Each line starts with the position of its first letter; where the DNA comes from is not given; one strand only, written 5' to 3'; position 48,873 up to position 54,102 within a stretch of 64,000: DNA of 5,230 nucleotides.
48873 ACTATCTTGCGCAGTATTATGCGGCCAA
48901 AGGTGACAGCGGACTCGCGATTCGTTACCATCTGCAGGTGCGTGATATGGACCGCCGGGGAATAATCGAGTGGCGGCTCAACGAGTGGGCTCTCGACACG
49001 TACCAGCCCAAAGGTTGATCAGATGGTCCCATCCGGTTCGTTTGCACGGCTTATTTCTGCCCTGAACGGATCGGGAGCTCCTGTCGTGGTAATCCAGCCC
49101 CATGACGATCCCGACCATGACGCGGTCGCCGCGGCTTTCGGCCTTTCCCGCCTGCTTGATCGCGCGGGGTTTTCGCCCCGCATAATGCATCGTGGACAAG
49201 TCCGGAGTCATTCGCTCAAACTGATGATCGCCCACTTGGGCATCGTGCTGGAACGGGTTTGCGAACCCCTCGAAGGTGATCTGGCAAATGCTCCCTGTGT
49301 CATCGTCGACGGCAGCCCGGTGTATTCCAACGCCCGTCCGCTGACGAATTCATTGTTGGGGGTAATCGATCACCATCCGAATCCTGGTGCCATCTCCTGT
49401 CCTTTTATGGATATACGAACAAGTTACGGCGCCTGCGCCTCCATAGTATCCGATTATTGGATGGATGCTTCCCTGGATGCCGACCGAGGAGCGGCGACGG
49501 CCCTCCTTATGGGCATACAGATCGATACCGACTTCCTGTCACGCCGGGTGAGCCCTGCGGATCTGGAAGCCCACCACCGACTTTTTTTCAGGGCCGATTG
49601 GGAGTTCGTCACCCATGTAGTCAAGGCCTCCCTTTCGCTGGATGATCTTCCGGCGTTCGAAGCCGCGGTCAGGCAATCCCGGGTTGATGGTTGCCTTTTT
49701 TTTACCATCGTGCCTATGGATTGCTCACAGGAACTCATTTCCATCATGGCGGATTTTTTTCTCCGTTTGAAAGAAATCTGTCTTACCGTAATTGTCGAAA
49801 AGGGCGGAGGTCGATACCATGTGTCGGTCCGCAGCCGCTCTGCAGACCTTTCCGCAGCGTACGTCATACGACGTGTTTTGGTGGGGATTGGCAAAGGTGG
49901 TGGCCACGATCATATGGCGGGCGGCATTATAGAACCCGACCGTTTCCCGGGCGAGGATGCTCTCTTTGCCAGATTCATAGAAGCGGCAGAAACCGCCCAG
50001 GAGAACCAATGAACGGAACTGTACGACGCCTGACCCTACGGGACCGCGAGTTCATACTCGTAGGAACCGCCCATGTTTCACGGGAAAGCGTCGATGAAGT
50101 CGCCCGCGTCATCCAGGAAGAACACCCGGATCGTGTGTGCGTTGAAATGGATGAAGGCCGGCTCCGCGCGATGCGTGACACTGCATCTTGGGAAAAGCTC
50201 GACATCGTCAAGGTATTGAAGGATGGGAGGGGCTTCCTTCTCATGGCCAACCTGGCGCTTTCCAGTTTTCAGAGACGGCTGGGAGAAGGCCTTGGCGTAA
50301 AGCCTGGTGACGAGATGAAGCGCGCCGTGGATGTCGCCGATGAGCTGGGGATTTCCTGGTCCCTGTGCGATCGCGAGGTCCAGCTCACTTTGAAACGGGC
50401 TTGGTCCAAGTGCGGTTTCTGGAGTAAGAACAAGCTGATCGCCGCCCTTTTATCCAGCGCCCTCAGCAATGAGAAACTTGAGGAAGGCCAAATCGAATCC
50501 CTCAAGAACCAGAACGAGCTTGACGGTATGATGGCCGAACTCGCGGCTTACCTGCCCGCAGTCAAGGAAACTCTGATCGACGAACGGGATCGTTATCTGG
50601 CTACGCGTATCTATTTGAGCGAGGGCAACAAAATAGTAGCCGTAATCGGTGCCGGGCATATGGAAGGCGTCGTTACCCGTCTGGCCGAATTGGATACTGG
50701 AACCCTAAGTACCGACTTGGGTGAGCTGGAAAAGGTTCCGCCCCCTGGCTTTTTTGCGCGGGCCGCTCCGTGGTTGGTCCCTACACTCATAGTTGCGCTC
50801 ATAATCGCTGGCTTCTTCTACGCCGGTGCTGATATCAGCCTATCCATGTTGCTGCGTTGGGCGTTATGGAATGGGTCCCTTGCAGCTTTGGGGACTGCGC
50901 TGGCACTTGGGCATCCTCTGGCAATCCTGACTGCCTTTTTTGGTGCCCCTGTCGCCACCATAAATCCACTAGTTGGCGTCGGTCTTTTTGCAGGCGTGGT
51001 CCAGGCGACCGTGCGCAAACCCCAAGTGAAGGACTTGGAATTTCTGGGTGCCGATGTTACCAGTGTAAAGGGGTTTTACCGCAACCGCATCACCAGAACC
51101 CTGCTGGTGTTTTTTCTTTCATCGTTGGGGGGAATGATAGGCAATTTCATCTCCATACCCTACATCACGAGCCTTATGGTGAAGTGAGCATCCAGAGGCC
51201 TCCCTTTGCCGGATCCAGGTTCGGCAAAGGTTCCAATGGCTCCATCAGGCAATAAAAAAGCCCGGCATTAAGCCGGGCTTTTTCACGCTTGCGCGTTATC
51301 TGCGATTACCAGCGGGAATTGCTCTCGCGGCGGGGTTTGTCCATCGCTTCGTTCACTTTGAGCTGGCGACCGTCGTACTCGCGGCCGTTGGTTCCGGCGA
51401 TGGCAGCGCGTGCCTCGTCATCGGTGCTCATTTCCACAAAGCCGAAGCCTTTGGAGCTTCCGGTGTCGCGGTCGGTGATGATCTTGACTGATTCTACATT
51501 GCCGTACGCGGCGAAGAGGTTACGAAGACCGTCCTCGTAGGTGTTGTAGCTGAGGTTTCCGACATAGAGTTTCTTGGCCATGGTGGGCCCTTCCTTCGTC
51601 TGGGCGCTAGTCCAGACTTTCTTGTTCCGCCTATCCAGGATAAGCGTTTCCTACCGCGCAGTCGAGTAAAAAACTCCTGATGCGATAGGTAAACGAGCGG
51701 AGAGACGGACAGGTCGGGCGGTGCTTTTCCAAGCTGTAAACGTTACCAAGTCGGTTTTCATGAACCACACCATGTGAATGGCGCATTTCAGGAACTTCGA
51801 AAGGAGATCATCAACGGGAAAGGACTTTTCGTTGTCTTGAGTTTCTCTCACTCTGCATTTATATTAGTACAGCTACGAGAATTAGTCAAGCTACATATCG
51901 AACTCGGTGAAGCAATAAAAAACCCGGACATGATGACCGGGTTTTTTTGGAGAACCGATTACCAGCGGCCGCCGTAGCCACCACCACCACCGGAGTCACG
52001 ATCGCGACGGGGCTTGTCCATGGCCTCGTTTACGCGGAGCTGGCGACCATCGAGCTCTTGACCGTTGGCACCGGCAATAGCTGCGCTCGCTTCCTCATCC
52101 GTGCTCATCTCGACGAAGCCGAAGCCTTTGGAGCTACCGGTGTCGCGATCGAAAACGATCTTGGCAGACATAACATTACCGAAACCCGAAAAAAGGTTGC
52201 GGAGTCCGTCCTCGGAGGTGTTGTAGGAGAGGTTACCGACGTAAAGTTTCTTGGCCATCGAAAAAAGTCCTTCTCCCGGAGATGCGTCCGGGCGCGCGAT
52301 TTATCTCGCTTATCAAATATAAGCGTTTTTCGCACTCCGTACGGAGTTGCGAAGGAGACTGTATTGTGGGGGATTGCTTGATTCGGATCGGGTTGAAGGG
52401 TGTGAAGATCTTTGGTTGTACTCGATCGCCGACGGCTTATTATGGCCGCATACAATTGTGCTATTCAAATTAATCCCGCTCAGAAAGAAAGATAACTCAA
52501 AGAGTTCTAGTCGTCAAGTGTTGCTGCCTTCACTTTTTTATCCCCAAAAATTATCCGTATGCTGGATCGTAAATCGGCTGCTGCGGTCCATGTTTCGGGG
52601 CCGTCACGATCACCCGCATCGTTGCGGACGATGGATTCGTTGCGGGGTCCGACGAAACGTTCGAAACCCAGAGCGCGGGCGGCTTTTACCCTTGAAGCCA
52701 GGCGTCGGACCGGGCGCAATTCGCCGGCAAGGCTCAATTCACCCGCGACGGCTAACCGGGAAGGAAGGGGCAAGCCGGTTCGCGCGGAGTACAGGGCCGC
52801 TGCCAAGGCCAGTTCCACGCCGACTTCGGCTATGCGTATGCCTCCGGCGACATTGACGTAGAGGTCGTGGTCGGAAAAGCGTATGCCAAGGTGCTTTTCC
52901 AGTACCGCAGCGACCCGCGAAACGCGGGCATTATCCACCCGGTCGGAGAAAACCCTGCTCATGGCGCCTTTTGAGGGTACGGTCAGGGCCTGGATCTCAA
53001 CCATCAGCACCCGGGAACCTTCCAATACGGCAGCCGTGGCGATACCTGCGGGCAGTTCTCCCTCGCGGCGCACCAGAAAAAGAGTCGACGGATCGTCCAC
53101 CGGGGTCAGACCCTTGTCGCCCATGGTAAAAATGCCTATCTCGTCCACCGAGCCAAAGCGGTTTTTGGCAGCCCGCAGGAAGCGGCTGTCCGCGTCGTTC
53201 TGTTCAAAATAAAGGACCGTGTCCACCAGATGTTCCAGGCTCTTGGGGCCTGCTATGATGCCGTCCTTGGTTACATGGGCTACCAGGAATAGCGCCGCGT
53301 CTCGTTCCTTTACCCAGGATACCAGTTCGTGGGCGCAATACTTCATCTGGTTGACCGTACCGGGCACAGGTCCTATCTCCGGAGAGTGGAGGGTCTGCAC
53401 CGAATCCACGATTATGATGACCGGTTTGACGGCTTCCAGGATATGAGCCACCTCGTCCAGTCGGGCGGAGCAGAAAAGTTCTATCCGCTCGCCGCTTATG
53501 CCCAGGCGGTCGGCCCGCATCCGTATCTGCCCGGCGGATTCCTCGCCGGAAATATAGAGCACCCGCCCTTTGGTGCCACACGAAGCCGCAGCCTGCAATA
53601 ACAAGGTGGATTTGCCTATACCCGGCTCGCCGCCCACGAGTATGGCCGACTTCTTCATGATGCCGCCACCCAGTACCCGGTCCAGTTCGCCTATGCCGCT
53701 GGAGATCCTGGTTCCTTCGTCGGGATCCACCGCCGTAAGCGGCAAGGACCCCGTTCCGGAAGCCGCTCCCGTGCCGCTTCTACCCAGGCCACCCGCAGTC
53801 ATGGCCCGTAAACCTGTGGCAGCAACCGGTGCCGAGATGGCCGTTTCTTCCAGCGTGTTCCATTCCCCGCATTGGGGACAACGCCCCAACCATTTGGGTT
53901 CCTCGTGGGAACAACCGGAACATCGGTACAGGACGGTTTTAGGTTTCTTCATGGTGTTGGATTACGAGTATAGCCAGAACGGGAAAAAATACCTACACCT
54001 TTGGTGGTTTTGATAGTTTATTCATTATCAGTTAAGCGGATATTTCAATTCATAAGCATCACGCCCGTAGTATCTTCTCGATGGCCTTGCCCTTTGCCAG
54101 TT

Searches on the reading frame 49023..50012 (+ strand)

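Call 11: search_protein_families(library=pfam, proteins=[window:49023-50012:+], max_evalue=0.001)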
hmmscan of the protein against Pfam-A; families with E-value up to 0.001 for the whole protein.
window:49023-50012:+ (329 aa): 2 families
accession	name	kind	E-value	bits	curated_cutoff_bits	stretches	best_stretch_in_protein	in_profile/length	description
PF02272.25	DHHA1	-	1.7e-08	35.3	25.9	1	231-309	10-90/102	DHHA1 domain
PF01368.27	DHH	-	1.2e-05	26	28.1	1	22-165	2-125/125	DHH family, N-terminal domain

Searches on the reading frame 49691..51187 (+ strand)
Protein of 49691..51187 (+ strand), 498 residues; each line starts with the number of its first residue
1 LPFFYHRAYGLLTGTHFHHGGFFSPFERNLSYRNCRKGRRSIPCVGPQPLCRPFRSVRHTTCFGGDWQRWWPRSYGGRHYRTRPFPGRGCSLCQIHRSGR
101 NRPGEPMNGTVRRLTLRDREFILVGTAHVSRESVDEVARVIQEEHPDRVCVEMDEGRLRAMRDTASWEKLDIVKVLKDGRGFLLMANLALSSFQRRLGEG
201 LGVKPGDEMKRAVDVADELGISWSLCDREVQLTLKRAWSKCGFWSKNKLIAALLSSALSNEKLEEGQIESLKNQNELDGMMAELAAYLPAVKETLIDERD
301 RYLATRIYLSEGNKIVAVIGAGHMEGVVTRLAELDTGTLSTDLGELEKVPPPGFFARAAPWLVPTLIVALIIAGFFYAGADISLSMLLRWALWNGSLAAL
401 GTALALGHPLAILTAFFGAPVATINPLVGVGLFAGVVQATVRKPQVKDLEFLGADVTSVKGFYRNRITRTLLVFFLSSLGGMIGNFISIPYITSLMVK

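Call 11: search_protein_families(library=pfam, proteins=[window:49691-51187:+], max_evalue=0.001)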
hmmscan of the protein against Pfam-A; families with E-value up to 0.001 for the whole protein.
window:49691-51187:+ (498 aa): 1 family
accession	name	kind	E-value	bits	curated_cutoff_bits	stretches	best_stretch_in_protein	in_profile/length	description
PF01963.22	TraB_PrgY_gumN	-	2.5e-32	113.2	26.8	1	114-332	5-252/263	TraB/PrgY/gumN family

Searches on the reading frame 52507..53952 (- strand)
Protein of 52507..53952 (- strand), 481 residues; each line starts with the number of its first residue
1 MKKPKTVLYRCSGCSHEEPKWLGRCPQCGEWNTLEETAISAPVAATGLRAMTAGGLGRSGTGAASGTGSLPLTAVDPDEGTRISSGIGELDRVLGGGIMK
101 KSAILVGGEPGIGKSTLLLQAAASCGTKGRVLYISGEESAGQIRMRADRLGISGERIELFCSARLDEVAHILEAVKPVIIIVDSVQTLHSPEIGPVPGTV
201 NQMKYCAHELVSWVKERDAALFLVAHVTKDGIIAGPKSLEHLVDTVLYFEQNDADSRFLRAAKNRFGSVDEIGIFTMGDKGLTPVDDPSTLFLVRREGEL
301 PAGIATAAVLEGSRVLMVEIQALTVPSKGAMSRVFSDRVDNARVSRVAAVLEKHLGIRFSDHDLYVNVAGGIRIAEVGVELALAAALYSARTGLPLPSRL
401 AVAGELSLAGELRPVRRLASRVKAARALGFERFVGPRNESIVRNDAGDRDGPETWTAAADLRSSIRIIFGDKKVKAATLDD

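Call 37: search_protein_families(library=pfam, proteins=[window:52507-53952:-], max_evalue=0.0001)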
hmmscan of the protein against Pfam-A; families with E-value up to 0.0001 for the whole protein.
window:52507-53952:- (481 aa): 5 families
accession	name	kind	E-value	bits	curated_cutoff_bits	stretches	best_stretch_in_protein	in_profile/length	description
PF06745.19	ATPase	-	5.7e-14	52.5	26.6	1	84-157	2-77/231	KaiC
PF18073.7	Zn_ribbon_LapB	-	7e-12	45.3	25.7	1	9-36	1-28/28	Rubredoxin metal binding domain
PF13481.12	AAA_25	-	7.8e-12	45.7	27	1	89-231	21-194/195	AAA domain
PF13541.12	ChlI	-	1.6e-09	38.1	27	1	345-437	27-119/121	Subunit ChlI of Mg-chelatase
PF03796.21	DnaB_C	-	8.5e-06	25.8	27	1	83-158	2-80/255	DnaB-like helicase C terminal domain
